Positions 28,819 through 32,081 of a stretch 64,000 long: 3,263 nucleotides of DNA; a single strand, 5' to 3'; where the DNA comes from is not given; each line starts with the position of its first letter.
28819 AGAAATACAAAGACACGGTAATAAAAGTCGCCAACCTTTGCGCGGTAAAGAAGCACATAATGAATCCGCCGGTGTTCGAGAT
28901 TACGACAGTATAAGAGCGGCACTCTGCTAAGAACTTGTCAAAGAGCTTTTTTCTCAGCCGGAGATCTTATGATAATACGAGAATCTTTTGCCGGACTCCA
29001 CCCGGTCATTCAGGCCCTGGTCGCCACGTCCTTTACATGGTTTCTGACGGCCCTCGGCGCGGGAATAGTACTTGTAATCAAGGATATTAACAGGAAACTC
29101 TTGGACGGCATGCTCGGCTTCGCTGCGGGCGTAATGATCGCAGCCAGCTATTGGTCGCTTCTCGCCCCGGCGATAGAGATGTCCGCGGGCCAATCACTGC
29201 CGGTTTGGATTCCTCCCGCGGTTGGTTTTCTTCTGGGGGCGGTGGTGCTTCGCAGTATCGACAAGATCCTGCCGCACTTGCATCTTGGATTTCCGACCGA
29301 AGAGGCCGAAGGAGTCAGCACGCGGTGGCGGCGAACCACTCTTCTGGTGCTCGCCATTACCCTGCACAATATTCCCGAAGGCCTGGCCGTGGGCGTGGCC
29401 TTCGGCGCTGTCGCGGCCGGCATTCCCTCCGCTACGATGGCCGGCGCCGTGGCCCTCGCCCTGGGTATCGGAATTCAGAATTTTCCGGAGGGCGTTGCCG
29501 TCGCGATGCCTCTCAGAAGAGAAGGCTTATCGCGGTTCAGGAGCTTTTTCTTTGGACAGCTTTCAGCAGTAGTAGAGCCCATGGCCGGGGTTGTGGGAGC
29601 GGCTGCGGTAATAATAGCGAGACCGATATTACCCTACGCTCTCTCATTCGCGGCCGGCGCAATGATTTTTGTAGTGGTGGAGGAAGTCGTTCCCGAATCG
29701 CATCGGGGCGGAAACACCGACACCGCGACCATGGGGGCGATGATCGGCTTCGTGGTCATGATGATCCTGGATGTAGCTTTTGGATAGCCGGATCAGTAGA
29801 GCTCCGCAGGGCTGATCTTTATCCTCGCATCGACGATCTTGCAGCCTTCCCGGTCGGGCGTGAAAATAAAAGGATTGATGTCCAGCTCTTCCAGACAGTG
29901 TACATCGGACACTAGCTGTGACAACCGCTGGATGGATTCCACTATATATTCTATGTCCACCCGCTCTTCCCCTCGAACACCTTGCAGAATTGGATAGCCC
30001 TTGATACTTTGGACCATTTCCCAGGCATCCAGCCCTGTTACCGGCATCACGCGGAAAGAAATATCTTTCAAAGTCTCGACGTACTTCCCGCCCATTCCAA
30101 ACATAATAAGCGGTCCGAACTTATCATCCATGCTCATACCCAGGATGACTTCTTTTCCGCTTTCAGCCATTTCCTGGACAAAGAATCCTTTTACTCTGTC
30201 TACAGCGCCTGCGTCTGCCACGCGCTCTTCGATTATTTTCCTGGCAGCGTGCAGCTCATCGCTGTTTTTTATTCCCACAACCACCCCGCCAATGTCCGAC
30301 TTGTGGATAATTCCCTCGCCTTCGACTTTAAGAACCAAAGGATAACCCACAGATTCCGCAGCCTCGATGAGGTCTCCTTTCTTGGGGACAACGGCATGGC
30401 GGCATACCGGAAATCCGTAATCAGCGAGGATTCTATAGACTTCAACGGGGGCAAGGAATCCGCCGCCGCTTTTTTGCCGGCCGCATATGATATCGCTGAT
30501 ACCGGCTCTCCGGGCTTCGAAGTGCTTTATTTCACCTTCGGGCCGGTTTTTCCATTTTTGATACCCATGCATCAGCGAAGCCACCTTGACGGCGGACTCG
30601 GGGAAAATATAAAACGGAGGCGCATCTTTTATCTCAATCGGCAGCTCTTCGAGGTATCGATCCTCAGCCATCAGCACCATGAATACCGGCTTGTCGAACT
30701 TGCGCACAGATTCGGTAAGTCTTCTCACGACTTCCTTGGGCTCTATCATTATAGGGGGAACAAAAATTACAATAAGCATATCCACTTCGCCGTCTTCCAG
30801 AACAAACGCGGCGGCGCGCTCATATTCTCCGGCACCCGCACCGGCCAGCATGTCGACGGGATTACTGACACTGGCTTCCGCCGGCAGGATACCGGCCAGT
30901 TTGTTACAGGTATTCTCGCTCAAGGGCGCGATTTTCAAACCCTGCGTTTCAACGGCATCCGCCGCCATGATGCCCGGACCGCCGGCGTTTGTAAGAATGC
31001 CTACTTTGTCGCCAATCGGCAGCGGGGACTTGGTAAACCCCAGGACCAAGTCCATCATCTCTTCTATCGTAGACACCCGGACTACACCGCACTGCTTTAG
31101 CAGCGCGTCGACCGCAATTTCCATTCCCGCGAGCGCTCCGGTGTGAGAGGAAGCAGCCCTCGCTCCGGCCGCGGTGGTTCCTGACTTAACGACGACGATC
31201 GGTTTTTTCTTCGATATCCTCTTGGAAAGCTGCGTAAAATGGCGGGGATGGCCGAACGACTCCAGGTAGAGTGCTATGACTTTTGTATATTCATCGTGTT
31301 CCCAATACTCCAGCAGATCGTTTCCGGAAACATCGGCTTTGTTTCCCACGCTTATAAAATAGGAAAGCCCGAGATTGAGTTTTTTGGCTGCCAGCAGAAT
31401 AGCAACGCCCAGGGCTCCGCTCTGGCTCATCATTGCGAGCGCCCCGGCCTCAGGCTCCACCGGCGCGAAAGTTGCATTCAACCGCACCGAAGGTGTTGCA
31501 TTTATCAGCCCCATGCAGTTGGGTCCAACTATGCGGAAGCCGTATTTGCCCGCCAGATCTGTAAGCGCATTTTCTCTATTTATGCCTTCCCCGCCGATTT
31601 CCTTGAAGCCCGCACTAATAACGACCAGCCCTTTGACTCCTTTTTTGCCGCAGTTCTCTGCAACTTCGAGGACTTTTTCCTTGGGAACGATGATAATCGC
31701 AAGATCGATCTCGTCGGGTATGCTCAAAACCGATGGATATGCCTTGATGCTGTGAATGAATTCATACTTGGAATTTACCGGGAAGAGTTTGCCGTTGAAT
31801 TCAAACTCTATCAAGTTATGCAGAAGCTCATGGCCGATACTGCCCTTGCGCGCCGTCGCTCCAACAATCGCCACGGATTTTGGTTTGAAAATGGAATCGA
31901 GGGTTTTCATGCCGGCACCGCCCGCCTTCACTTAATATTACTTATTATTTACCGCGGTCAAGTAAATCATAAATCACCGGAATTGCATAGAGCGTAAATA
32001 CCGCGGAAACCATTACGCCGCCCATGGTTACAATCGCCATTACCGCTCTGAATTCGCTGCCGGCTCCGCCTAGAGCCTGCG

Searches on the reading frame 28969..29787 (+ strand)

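Call 9: search_protein_families(library=pfam, proteins=[window:28969-29787:+], max_evalue=0.01)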
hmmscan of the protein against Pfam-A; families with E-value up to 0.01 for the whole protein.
window:28969-29787:+ (272 aa): 1 family
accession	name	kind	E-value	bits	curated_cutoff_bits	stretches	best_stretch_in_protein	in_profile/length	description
PF02535.28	Zip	-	2e-21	77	35.1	2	122-267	177-322/323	ZIP Zinc transporter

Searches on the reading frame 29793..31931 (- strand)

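Call 9: search_protein_families(library=pfam, proteins=[window:29793-31931:-], max_evalue=0.01)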
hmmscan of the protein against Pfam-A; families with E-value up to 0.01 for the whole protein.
window:29793-31931:- (712 aa): 5 families
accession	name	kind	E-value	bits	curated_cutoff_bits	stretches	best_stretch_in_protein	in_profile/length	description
PF13549.11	ATP-grasp_5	-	1.1e-65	221.5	27.6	1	488-706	5-221/221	ATP-grasp domain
PF13607.11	Succ_CoA_lig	-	1.7e-52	177.3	27.4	1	162-296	1-135/138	Succinyl-CoA ligase like flavodoxin domain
PF13380.12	CoA_binding_2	-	2.9e-22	79.8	22.8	1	18-144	1-115/116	CoA binding domain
PF02629.25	CoA_binding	-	6.8e-15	56.1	22.3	1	16-108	2-97/97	CoA binding domain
PF19045.5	Ligase_CoA_2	-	2.2e-08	34.7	23.7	1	311-424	2-119/162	Ligase-CoA domain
